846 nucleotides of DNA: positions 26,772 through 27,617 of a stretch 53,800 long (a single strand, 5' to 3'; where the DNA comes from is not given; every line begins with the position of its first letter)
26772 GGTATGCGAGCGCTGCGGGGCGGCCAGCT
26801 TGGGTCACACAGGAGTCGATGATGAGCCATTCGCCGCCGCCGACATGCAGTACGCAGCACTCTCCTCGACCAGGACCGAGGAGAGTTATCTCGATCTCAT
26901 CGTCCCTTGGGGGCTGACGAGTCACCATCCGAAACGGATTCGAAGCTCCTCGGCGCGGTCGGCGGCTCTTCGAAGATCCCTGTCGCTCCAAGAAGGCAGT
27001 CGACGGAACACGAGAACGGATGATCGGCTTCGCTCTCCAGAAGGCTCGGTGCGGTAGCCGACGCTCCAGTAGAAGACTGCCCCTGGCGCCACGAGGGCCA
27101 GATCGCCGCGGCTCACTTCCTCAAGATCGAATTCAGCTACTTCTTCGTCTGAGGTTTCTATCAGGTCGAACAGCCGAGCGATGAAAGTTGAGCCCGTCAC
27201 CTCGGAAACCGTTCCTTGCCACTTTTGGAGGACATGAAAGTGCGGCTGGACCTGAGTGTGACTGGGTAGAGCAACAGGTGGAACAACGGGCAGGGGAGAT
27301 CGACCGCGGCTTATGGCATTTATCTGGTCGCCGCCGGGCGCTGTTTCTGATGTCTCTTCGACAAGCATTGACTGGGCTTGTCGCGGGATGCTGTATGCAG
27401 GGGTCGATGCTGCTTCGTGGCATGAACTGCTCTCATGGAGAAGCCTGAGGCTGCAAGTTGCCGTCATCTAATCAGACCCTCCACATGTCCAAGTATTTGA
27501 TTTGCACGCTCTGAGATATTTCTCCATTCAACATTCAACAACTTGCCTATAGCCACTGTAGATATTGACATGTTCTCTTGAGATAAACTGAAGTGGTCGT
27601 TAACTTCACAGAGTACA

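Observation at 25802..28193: Perfect 26-bp direct repeats bracket a low-GC cassette inserted at the 3' end of tpx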

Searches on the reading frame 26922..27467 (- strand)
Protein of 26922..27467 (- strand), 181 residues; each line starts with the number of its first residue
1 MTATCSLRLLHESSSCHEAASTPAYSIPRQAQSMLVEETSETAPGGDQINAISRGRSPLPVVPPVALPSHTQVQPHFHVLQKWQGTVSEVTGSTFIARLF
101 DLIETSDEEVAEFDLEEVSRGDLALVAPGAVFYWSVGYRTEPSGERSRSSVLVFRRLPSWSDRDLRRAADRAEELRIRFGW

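Call 5: search_protein_families(library=pfam, proteins=[window:26922-27467:-], max_evalue=0.01)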
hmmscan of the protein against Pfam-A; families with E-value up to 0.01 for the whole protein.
window:26922-27467:- (181 aa): 0 families

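Call 6: search_protein_families(library=padloc, proteins=[window:26922-27467:-], max_evalue=0.01)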
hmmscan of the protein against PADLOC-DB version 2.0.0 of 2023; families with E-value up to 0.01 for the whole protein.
window:26922-27467:- (181 aa): 0 families

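Call 8: search_protein_families(library=ncbifam, proteins=[window:26922-27467:-], max_evalue=0.01)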
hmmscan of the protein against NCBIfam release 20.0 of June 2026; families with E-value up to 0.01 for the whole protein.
window:26922-27467:- (181 aa): 0 families

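Call 34: find_homologous_proteins(query=window:26922-27467:-)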
Query window:26922-27467:- (181 aa): 30 proteins with E <= 0.001 among 422 candidates.
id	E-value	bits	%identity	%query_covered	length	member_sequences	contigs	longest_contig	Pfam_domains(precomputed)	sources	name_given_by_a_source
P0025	1.0e-114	398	100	100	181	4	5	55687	-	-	-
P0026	7.2e-76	272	71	100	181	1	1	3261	-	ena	-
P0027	1.3e-71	258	67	100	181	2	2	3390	-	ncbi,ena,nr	ncbi:MAG: hypothetical protein OXF21_06735 [bacterium]|nr:hypothetical protein [bacterium]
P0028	1.0e-69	252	66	100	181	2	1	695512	-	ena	-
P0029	8.0e-67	242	65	100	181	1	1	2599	-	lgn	-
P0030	1.4e-65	238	64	100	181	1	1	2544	-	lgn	-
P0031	3.4e-64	234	70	91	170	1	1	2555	-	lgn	-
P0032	1.4e-63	232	69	90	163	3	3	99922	-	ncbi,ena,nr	ncbi:MAG: hypothetical protein F4138_00550 [Acidimicrobiia bacterium]|nr:hypothetical protein [Acidi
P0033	9.2e-61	223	66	89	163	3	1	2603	-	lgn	-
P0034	1.5e-58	216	64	88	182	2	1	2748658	-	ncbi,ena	-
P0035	1.9e-58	215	65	89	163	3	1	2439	-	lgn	-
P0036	3.7e-46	175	52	99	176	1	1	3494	-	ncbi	-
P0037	6.8e-46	174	58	86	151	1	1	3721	-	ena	-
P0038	3.4e-44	169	53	92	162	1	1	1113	-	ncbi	-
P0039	6.1e-41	158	55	86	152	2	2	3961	-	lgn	-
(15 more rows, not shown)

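Call 47: predict_structure(alignment_id=A3)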
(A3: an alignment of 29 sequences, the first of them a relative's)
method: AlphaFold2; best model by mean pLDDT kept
length: 181 residues; sequences in the alignment: 29
mean_pLDDT: 72.3   pTM: 0.49
mean pLDDT of the five models: 72.3, 72.1, 72.1, 71.9, 69.8
residues with pLDDT >= 90: 73; 70-90: 33; 50-70: 26; < 50: 49
segments of 3 or more residues with pLDDT < 50: 1-23, 33-56
pLDDT, mean of each block of 10 residues (from residue 1): 34 39 52 43 39 50 70 83 94 95 81 94 91 94 91 80 83 90 62
secondary structure, 60 per line:
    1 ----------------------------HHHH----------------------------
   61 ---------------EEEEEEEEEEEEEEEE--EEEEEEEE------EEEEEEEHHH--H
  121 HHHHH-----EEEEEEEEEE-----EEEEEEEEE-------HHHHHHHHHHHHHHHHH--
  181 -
elements in order: H29-32 E76-91 E94-101 E108-114 H120-125 E131-140 E146-154 H162-178

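Call 51: fold_search(model_id=the predicted structure, library=pdb)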
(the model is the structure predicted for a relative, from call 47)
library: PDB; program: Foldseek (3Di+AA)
matches with E <= 10: 1164; with E <= 0.001: 1
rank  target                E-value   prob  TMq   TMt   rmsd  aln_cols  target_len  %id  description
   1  6aqg_A                7.7e-04  1.00  0.23  0.10  11.4        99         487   26  Crystal Structure of Lysyl-tRNA Synthetase from Mycobacterium ulcerans complexed with L-lysine and Cladosporin (released 2017-08-30)
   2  6aqh_D                4.9e-03  1.00  0.24  0.10  11.2       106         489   20  Crystal Structure of Lysyl-tRNA Synthetase from Mycobacterium thermoresistibile complexed with L-lysine and Cladospori (released 2017-08-30)
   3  5vl1_A                5.2e-03  0.99  0.22  0.10  10.7        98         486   26  Crystal Structure of Lysyl-tRNA Synthetase from Mycobacterium ulcerans complexed with L-lysine (released 2017-05-10)
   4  6aqh_A                1.1e-02  0.99  0.24  0.10  11.1        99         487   21  Crystal Structure of Lysyl-tRNA Synthetase from Mycobacterium thermoresistibile complexed with L-lysine and Cladospori (released 2017-08-30)
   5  7rt7_C                1.5e-02  0.92  0.20  0.24   7.9        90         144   16  Crystal structure of the RhsP2 C-terminal toxin domain in complex with its immunity protein, RhsI2 (released 2022-08-17)
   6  6agt_C                2.4e-02  0.93  0.24  0.11  12.0       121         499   11  Crystal structure of PfKRS complexed with chromone inhibitor (released 2019-03-13)
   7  9g8n_J                2.8e-02  0.99  0.26  0.26  10.6        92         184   12  80S-bound human Ski2-exosome complex (released 2024-10-16)
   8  8r1o_I                6.2e-02  0.97  0.28  0.28   8.1       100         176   12  Structure of C. thermophilum RNA exosome core (released 2024-07-17)
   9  5k36_I                7.8e-02  1.00  0.24  0.20   5.2        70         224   10  Structure of an eleven component nuclear RNA exosome complex bound to RNA (released 2016-11-02)
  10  5n9j_Y                8.7e-02  0.66  0.20  0.20  17.5       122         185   11  Core Mediator of transcriptional regulation (released 2017-05-17)
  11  3nm7_C                1.1e-01  0.51  0.11  0.24  13.2        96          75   10  Crystal Structure of Borrelia burgdorferi Pur-alpha (released 2010-10-06)
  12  3n8b_B                1.4e-01  0.41  0.11  0.24  13.0        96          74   11  Crystal Structure of Borrelia burgdorferi Pur-alpha (released 2010-10-06)
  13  3kjo_A                1.5e-01  0.23  0.17  0.12  12.6       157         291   11  Crystal Structure of hPOT1V2-dTrUd(AGGGTTAG) (released 2010-01-19)
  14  6d6q_I                1.6e-01  0.99  0.26  0.26   4.0        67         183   13  Human nuclear exosome-MTR4 RNA complex - overall reconstruction (released 2018-06-20)
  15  8g5y_Sc               1.6e-01  0.57  0.18  0.38   8.8        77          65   16  mRNA decoding in human is kinetically and structurally distinct from bacteria (IC state) (released 2023-04-19)
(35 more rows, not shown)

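Call 80: search_protein_families(library=phrogs, proteins=[window:26922-27467:-], max_evalue=0.01)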
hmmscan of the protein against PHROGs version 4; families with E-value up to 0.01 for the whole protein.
window:26922-27467:- (181 aa): 0 families
